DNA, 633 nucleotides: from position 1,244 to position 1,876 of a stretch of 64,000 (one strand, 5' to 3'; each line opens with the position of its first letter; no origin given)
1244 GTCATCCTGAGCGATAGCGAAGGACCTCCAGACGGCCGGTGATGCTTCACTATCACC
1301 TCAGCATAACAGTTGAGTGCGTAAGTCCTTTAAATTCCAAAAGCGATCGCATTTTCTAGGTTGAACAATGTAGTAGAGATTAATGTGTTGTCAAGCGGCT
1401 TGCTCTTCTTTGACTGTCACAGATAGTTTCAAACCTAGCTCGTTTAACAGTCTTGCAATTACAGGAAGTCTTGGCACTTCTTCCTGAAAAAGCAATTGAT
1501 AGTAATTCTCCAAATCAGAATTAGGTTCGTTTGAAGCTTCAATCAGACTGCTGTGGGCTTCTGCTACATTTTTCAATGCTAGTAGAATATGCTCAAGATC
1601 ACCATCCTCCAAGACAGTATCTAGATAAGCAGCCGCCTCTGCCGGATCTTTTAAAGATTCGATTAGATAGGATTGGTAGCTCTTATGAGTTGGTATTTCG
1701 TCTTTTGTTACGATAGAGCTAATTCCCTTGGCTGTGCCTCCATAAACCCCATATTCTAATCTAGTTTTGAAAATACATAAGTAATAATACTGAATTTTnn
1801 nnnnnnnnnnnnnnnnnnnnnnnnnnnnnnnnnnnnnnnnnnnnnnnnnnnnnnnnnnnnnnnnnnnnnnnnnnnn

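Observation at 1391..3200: AT-rich insert encoding a DUF4041/T5orf172 protein next to a remnant of a toxin-antitoxin antidote gene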

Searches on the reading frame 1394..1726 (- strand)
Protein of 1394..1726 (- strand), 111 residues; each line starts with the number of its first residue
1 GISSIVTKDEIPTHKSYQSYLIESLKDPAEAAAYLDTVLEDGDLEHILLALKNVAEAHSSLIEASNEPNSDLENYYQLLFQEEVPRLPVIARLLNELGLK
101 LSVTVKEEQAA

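Call 23: find_homologous_proteins(query=window:1394-1726:-, max_evalue=0.001)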
Query seq(111 aa) (111 aa): 384 proteins with E <= 0.001 among 392 candidates; the best 120 are listed.
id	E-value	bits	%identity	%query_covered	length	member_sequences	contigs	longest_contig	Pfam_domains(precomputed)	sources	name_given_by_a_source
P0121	1.6e-49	184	91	91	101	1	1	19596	PF21716.4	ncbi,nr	ncbi:MAG: transcriptional regulator [Symploca sp. SIO2C1]|nr:transcriptional regulator [Symploca sp.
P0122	1.1e-45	172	86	91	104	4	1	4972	PF21716.4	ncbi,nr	ncbi:MAG: transcriptional regulator [Symploca sp. SIO1B1]|nr:transcriptional regulator [Symploca sp.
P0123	1.8e-43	165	85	91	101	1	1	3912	PF21716.4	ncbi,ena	-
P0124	1.2e-41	159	77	96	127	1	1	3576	PF21716.4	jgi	jgi:probable addiction module antidote protein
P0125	1.4e-40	156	81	91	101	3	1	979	PF21716.4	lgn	-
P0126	9.4e-40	153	77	91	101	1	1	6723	PF21716.4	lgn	-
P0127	1.2e-39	153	78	91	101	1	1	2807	PF21716.4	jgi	jgi:probable addiction module antidote protein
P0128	1.5e-39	152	76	91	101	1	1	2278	PF21716.4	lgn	-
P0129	3.2e-39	151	78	91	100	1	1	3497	PF21716.4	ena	-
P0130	4.0e-39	151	77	91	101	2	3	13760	PF21716.4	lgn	-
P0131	5.2e-39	151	77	91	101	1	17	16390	PF21716.4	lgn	-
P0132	5.3e-39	150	78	91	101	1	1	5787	PF21716.4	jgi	jgi:DNA-binding phage protein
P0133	1.4e-38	149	77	91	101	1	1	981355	PF21716.4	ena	-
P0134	1.6e-38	149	78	91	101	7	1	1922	PF21716.4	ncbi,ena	-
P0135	1.7e-38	149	75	94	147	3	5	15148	PF21716.4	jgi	jgi:DNA-binding phage protein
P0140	1.3e-37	146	94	72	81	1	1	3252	PF21716.4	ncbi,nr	ncbi:MAG: transcriptional regulator [Symploca sp. SIO1A3]|nr:transcriptional regulator [Symploca sp.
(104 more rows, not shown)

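Call 25: find_encoding_contigs(protein=P0121, flank=8000, max_places=4)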
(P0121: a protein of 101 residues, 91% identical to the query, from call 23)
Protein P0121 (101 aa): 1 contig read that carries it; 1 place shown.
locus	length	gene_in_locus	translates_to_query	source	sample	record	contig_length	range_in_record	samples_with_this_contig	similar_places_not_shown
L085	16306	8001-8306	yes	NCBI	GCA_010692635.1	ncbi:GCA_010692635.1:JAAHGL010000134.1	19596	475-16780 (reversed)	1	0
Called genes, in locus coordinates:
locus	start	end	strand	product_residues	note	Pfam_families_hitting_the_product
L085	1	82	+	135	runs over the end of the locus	PF11360:DUF3110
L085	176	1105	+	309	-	PF13580:SIS_2, PF22198:GKRP_SIS_2 (weak), PF22645:GKRP_SIS_N, PF01380:SIS, PF20741:GKRP-like_C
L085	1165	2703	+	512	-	PF27677:EGY3_M, PF02163:Peptidase_M50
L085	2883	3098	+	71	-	-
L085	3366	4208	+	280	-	PF05685:Uma2, PF27070:HTH_Rpn_C (weak)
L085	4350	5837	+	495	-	PF00805:Pentapeptide, PF13576:Pentapeptide_3 (faint), PF13599:Pentapeptide_4, PF25296:Decapeptide (faint), PF00805:Pentapeptide, PF13599:Pentapeptide_4, PF00805:Pentapeptide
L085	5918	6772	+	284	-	PF00142:Fer4_NifH, PF01656:CbiA, PF02374:ArsA_ATPase, PF06564:CBP_BcsQ, PF09140:MipZ, PF10609:ParA, PF13614:AAA_31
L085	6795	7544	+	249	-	-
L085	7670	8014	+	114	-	PF05973:Gp49 (weak)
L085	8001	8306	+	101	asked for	PF21716:dnstrm_HI1420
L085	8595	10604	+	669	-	PF00501:AMP-binding, PF23562:AMP-binding_C_3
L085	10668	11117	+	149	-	PF11068:YlqD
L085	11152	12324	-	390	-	PF00155:Aminotran_1_2, PF01053:Cys_Met_Meta_PP (weak), PF01041:DegT_DnrJ_EryC1, PF01212:Beta_elim_lyase (faint)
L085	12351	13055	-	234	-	PF05685:Uma2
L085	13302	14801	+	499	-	PF03062:MBOAT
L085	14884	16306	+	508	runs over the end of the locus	PF00959:Phage_lysozyme, PF13529:Peptidase_C39_2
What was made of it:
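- Tried and rejected: The close relatives were found instead through antidote homologues (calls 23, 25).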

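Call 26: find_encoding_contigs(protein=P0131, flank=4000, max_places=8)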
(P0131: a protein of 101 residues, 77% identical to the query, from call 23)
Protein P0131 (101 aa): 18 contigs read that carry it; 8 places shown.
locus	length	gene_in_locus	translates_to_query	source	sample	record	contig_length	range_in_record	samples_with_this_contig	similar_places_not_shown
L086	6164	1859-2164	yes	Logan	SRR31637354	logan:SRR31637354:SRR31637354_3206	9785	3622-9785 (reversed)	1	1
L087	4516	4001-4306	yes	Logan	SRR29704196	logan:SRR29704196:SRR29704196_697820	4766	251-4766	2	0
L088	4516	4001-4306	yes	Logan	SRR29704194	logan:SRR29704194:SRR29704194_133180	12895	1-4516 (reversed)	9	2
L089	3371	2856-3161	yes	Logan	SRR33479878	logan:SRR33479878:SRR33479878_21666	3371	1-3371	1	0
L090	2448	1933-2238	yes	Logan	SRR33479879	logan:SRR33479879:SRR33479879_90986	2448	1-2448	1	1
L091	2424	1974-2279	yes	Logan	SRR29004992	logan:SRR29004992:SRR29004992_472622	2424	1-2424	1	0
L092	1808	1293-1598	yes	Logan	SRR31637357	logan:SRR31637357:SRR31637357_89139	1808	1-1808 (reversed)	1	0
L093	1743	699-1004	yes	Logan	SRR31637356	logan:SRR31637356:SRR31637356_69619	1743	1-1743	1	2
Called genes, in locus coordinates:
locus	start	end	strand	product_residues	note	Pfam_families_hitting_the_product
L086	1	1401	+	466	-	?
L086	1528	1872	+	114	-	PF05973:Gp49 (weak)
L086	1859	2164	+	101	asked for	PF21716:dnstrm_HI1420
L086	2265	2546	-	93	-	-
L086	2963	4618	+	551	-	PF07176:DUF1400, PF07224:Chlorophyllase, PF03403:PAF-AH_p_II (faint), PF12146:Hydrolase_4 (faint)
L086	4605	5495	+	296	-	PF12146:Hydrolase_4, PF00561:Abhydrolase_1, PF12697:Abhydrolase_6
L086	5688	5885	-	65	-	-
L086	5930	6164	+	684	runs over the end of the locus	PF00501:AMP-binding, PF23562:AMP-binding_C_3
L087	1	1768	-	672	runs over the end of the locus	?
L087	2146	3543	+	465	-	PF05729:NACHT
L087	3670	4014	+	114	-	PF05973:Gp49 (weak)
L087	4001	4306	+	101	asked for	PF21716:dnstrm_HI1420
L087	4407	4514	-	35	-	?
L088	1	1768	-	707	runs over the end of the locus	PF00072:Response_reg, PF01590:GAF, PF13185:GAF_2, PF13492:GAF_3 (weak), PF13426:PAS_9 (faint), PF00989:PAS (faint), PF08447:PAS_3, PF08448:PAS_4 (weak)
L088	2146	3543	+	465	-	PF05729:NACHT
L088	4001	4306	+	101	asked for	PF21716:dnstrm_HI1420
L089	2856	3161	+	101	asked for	PF21716:dnstrm_HI1420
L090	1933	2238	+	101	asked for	PF21716:dnstrm_HI1420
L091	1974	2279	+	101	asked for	PF21716:dnstrm_HI1420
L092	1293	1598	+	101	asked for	PF21716:dnstrm_HI1420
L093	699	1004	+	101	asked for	PF21716:dnstrm_HI1420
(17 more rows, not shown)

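Call 31: find_encoding_contigs(protein=P0140, flank=10000, max_places=4)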
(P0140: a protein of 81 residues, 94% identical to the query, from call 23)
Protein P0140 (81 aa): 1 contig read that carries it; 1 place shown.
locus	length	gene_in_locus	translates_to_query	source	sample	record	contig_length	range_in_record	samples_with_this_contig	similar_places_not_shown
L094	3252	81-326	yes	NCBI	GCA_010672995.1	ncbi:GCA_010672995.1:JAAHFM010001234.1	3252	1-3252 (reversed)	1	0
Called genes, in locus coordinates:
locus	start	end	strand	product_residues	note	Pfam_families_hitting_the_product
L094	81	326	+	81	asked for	PF21716:dnstrm_HI1420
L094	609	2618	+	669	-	PF00501:AMP-binding, PF23562:AMP-binding_C_3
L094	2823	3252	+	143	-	PF11068:YlqD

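Call 32: find_encoding_contigs(protein=P0122, flank=10000, max_places=4)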
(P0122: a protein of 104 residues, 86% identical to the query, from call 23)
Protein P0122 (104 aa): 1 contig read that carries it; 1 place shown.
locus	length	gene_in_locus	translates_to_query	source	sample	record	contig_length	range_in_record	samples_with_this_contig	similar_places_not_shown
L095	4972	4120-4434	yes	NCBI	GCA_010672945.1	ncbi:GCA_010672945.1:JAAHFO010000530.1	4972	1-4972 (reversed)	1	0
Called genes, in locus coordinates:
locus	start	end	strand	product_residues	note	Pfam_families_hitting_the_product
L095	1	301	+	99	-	PF27070:HTH_Rpn_C (faint)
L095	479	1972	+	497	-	PF00805:Pentapeptide, PF13576:Pentapeptide_3 (faint), PF13599:Pentapeptide_4, PF25296:Decapeptide (faint), PF00805:Pentapeptide, PF13599:Pentapeptide_4, PF00805:Pentapeptide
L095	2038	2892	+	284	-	PF00142:Fer4_NifH (weak), PF01656:CbiA, PF02374:ArsA_ATPase, PF06564:CBP_BcsQ, PF09140:MipZ (weak), PF10609:ParA, PF13614:AAA_31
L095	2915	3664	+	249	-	-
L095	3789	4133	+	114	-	PF05973:Gp49 (weak)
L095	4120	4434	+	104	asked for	PF21716:dnstrm_HI1420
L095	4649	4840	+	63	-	-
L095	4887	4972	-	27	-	PF08869:XisI (weak)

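Call 73: search_protein_families(library=pfam, proteins=[L085:4350-5837:+, L085:5918-6772:+, L085:6795-7544:+, L085:7670-8014:+], max_evalue=0.001)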
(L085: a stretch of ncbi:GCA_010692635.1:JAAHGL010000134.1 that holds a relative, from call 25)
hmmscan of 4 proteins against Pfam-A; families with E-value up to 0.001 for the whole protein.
L085:4350-5837:+ (495 aa): 4 families
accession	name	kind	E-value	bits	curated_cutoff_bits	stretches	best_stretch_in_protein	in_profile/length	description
PF00805.28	Pentapeptide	-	6.2e-43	144.4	20.2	6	30-68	2-40/40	Pentapeptide repeats (8 copies)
PF13599.13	Pentapeptide_4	-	2e-19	69.8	38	3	94-166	6-78/78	Pentapeptide repeat region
PF13576.12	Pentapeptide_3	-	6.1e-13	49.2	27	0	96-139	1-47/48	Pentapeptide repeats (9 copies)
PF25296.1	Decapeptide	-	6.9e-12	45.5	45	1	83-145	9-71/74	Decapeptide repeat region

L085:5918-6772:+ (284 aa): 9 families
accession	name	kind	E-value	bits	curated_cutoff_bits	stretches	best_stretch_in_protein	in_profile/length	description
PF13614.12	AAA_31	-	3.5e-55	187.1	27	1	1-180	1-169/177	AAA domain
PF01656.29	CbiA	-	1.3e-21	77.2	25.4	1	5-244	2-122/125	CobQ/CobB/MinD/ParA nucleotide binding domain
PF09140.17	MipZ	-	5.5e-13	49.3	20.7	1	3-44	2-43/262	ATPase MipZ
PF06564.18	CBP_BcsQ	-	5.5e-10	39.6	21.3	1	1-153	1-140/234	Cellulose biosynthesis protein BcsQ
PF02374.21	ArsA_ATPase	-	1.7e-09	37.8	24.3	1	6-138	5-134/305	Anion-transporting ATPase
PF10609.15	ParA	-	3.3e-09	37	27.1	1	2-39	4-41/246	NUBPL iron-transfer P-loop NTPase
PF00142.24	Fer4_NifH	-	4.3e-09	36.7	25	1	6-47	5-45/271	4Fe-4S iron sulfur cluster binding proteins, NifH/frxC family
PF07015.17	VirC1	-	3.1e-05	23.9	24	0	1-40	1-40/231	VirC1 protein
PF00448.28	SRP54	-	4.3e-05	23.7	22.7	1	12-40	11-39/196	SRP54-type protein, GTPase domain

L085:6795-7544:+ (249 aa): 0 families

L085:7670-8014:+ (114 aa): 1 family
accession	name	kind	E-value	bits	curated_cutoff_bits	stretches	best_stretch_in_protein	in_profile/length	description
PF05973.20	Gp49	-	1.9e-05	25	23.9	1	23-93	2-76/90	Phage derived protein Gp49-like (DUF891)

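Call 77: search_protein_families(library=ncbifam, proteins=[L085:7670-8014:+, L085:8001-8306:+, L085:6795-7544:+], max_evalue=0.01)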
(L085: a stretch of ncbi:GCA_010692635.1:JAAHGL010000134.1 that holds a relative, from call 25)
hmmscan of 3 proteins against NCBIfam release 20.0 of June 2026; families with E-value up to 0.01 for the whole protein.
L085:7670-8014:+ (114 aa): 1 family
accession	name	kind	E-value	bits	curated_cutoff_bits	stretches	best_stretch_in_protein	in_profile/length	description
TIGR02683.1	upstrm_HI1419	hypoth_equivalog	8.5e-40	135.1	62.85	1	16-105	5-94/95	type II toxin-antitoxin system RelE/ParE family toxin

L085:8001-8306:+ (101 aa): 1 family
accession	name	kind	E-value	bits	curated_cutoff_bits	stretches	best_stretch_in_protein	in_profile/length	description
TIGR02684.1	dnstrm_HI1420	hypoth_equivalog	1.1e-07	31.9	53.7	1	12-93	8-88/89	addiction module antidote protein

L085:6795-7544:+ (249 aa): 0 families
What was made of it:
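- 1708..1743 (-): Stub of the TIGR02683 (RelE/ParE-type, Gp49-like) toxin gene. It reads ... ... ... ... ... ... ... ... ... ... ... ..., and a 1-nt deletion creates the stop. The L085 toxin scores 135 bits on TIGR02683 (call 77).
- On Type II TA, TIGR02683/TIGR02684 pair: The pair is intact in L085 (135 bits on TIGR02683, call 77).
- Closest known: HigBA-like pair TIGR02683. Different: The cyanobacterial antidote subfamily scores below the TIGR02684 cutoff even when intact (31.9 bits for L085, call 77).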

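Call 92: find_encoding_contigs(protein=P0123, flank=6000, max_places=3)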
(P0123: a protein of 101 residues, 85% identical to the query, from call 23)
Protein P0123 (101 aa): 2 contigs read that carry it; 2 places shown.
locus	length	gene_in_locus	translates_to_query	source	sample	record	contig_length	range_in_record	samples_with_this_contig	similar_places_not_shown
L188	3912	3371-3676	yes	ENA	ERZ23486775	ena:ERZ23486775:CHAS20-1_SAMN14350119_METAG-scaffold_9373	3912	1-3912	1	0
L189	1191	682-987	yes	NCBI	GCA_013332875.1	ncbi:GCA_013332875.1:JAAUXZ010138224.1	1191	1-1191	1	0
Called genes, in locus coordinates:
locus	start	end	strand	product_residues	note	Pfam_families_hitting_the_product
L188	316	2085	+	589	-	PF08479:POTRA_2, PF03865:ShlB, PF01103:Omp85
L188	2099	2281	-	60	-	-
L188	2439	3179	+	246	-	PF04313:HSDR_N (weak)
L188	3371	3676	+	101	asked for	PF21716:dnstrm_HI1420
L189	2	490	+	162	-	?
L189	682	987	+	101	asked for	PF21716:dnstrm_HI1420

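Call 93: find_encoding_contigs(protein=P0130, flank=8000, max_places=3)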
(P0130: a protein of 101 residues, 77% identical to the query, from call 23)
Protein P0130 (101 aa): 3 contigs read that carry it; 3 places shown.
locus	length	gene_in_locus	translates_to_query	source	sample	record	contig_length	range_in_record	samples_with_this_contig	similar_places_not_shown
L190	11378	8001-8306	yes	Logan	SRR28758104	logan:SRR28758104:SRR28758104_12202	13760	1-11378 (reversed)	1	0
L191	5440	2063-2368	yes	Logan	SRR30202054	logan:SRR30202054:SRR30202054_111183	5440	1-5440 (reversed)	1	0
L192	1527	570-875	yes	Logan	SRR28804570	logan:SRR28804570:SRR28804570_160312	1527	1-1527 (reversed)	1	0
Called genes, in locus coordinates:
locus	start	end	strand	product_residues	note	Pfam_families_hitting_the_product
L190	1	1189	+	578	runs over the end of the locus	PF02254:TrkA_N, PF13241:NAD_binding_7 (faint), PF02080:TrkA_C (faint), PF02254:TrkA_N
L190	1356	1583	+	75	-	-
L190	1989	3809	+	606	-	PF01019:G_glu_transpept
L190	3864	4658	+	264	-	PF01026:TatD_DNase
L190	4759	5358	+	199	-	PF00106:adh_short, PF01370:Epimerase (weak), PF04321:RmlD_sub_bind (weak), PF13561:adh_short_C2, PF08659:KR (weak), PF23441:SDR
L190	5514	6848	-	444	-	PF02492:cobW, PF07683:CobW_C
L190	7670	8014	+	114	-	PF05973:Gp49 (weak)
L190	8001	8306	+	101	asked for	PF21716:dnstrm_HI1420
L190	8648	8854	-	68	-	PF11165:DUF2949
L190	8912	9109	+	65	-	-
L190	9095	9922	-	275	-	PF00106:adh_short, PF01370:Epimerase (weak), PF08659:KR, PF13561:adh_short_C2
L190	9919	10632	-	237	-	PF10604:Polyketide_cyc2, PF03364:Polyketide_cyc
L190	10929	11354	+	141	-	-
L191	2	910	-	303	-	?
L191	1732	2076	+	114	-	PF05973:Gp49 (weak)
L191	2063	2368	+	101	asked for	PF21716:dnstrm_HI1420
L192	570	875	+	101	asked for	PF21716:dnstrm_HI1420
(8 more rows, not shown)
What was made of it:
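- Closest known: HigBA-like pair TIGR02683. Same: The same pair occurs in SIO1B1 and in several metagenomic relatives (calls 25, 26, 32, 77, 93).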
